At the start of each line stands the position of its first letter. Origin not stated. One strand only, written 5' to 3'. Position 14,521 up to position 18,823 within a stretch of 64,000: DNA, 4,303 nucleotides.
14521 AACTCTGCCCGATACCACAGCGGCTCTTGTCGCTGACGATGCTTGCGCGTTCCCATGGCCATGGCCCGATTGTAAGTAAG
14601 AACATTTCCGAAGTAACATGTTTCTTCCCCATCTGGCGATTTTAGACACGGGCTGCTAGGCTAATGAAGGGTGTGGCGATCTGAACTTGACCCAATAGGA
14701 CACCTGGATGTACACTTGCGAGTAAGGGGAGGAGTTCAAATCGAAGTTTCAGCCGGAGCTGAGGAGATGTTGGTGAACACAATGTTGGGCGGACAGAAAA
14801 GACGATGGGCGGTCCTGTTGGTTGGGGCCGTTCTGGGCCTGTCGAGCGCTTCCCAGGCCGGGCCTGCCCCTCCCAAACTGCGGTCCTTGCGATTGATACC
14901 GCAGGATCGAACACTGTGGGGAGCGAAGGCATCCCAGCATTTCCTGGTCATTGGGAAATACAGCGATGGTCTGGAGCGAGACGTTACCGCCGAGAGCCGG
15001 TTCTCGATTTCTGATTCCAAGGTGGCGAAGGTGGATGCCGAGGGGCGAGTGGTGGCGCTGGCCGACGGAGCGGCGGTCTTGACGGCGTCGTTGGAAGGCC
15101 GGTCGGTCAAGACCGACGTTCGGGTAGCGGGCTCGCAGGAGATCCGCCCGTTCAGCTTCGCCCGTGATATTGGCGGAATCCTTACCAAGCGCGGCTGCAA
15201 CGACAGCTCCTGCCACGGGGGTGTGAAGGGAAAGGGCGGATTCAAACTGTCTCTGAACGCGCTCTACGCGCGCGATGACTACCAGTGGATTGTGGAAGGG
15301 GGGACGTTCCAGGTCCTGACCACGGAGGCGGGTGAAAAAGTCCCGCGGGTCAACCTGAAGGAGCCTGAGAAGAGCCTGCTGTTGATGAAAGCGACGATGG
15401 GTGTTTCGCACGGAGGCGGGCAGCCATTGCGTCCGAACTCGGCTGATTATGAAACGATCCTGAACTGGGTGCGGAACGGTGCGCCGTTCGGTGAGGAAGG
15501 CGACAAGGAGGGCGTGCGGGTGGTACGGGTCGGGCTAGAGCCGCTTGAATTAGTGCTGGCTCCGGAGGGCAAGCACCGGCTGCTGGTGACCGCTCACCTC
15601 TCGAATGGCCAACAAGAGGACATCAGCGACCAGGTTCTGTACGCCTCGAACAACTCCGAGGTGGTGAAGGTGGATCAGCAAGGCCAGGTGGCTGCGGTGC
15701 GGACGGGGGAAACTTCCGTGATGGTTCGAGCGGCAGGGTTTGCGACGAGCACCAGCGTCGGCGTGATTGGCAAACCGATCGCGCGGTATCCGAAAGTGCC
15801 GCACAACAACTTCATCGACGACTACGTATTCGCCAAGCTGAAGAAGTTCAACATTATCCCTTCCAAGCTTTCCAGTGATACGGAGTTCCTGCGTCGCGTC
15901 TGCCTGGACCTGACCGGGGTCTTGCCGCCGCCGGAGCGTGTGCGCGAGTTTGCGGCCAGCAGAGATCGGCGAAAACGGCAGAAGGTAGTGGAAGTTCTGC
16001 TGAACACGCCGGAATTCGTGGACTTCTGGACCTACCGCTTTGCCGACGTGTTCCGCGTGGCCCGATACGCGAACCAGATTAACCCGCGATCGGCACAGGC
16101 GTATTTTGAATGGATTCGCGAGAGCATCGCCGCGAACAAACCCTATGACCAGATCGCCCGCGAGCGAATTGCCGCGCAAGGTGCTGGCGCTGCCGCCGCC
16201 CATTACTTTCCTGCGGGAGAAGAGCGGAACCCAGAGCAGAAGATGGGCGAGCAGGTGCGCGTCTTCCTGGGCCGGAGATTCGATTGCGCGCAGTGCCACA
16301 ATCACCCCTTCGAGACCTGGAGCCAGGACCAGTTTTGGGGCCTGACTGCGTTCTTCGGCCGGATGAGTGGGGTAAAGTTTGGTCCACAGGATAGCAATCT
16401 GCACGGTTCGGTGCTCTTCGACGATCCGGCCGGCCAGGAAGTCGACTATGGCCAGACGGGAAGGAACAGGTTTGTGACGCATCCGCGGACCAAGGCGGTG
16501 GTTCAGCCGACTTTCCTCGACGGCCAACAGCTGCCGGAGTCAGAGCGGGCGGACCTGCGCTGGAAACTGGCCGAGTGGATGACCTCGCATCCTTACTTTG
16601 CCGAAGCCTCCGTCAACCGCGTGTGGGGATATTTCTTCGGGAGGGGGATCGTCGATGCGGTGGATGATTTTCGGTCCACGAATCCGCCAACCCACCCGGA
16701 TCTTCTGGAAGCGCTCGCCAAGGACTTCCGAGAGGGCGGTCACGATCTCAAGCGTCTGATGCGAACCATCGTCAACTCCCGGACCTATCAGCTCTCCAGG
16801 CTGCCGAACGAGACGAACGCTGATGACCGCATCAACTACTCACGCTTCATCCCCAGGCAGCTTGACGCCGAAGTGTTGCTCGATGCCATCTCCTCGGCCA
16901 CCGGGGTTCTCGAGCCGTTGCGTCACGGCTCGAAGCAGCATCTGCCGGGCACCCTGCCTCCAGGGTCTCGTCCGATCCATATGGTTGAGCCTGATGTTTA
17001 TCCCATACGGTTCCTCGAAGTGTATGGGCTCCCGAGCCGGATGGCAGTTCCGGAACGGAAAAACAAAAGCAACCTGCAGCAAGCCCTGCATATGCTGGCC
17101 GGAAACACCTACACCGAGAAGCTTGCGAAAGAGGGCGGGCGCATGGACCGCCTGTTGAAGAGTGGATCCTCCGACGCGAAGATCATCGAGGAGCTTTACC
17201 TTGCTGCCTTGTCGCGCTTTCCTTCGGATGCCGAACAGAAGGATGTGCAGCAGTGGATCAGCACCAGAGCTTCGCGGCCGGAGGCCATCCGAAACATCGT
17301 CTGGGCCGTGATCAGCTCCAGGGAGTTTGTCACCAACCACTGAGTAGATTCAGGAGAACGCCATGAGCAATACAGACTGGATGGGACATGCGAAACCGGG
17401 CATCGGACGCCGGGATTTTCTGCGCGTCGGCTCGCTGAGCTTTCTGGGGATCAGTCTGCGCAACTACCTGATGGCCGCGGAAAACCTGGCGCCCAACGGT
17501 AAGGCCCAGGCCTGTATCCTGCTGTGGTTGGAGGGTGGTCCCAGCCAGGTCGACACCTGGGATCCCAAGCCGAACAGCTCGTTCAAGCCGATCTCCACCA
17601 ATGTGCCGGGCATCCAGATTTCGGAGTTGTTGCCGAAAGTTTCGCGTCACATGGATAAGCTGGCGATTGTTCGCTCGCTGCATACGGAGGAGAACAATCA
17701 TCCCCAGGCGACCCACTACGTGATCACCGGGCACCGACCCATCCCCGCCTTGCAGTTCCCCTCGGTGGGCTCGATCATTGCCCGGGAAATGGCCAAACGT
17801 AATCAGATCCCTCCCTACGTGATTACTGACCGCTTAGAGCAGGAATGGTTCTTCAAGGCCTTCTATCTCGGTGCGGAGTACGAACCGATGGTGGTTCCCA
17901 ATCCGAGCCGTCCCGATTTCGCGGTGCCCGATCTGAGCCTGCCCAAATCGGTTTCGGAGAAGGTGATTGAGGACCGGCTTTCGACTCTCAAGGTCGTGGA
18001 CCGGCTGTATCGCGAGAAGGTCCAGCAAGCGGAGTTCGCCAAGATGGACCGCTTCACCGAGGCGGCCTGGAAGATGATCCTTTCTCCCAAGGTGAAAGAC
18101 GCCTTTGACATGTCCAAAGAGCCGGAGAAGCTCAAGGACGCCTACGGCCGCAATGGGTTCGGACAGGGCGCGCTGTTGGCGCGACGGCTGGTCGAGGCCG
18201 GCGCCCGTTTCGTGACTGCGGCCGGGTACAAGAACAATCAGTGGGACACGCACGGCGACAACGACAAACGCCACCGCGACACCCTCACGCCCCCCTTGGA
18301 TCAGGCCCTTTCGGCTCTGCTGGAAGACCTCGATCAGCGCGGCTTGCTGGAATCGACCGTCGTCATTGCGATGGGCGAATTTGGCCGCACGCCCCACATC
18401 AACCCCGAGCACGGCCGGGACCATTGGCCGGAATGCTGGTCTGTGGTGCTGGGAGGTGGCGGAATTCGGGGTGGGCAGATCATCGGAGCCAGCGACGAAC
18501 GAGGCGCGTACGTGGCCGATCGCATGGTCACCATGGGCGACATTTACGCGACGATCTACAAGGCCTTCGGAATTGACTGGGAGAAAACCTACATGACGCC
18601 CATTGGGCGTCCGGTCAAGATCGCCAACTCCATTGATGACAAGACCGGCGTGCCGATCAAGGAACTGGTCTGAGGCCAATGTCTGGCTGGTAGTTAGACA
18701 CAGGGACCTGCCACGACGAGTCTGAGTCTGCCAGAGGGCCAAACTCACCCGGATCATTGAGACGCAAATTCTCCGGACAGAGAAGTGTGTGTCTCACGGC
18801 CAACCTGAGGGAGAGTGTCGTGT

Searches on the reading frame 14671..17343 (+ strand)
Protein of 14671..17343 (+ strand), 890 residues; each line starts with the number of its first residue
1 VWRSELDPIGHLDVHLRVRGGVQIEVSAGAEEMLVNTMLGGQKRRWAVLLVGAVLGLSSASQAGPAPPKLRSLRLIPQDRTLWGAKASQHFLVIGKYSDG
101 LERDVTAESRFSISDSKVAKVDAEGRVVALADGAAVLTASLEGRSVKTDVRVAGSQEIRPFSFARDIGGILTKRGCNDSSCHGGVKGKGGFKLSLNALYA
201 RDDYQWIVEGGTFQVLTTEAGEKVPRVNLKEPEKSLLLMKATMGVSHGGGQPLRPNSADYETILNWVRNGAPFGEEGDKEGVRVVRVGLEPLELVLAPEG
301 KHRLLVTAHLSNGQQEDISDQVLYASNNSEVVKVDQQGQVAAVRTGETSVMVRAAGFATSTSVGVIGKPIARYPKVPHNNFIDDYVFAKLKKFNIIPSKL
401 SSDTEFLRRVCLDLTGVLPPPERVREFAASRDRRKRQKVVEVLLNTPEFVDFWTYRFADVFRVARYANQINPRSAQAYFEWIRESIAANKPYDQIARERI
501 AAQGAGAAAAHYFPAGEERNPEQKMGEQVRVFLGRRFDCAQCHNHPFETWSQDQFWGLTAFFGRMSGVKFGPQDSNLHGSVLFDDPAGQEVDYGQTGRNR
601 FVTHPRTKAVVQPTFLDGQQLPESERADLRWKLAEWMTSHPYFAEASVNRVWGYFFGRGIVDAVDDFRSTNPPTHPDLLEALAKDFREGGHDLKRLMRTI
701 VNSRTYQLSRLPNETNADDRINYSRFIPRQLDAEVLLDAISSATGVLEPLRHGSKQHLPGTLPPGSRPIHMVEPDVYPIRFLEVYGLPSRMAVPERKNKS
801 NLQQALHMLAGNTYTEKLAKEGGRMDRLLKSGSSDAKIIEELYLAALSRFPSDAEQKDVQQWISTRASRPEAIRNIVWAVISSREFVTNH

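Call 87: search_protein_families(library=pfam, proteins=[window:14671-17343:+], max_evalue=0.001)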
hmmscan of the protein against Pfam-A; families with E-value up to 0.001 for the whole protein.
window:14671-17343:+ (890 aa): 3 families
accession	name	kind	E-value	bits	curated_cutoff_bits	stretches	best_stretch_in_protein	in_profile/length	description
PF07587.16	PSD1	-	4.5e-44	151.1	28.5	1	630-861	2-242/244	Protein of unknown function (DUF1553)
PF07583.16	PSCyt2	-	6.9e-44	150.7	29.8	1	382-564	2-206/209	Protein of unknown function (DUF1549)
PF02368.24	Big_2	-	2.9e-11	43.6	22.8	1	314-352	27-66/79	Bacterial Ig-like domain (group 2)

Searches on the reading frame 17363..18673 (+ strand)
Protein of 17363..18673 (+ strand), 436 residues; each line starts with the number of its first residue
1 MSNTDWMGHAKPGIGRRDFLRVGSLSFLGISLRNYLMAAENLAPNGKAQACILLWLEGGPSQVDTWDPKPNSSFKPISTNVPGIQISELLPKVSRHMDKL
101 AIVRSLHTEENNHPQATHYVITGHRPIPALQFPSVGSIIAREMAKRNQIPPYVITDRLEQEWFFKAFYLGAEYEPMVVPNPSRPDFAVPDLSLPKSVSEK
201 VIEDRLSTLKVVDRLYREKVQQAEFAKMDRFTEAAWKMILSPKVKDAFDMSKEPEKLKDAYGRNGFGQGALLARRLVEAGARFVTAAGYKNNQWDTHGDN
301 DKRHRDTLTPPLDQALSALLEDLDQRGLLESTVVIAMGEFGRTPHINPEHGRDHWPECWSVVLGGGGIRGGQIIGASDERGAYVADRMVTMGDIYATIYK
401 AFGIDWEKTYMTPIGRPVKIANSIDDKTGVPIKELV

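Call 87: search_protein_families(library=pfam, proteins=[window:17363-18673:+], max_evalue=0.001)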
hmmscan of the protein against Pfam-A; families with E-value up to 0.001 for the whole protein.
window:17363-18673:+ (436 aa): 1 family
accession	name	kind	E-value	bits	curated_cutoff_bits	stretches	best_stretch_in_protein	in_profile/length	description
PF07394.17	DUF1501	-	3e-104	349.7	27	1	48-422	1-381/390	Protein of unknown function (DUF1501)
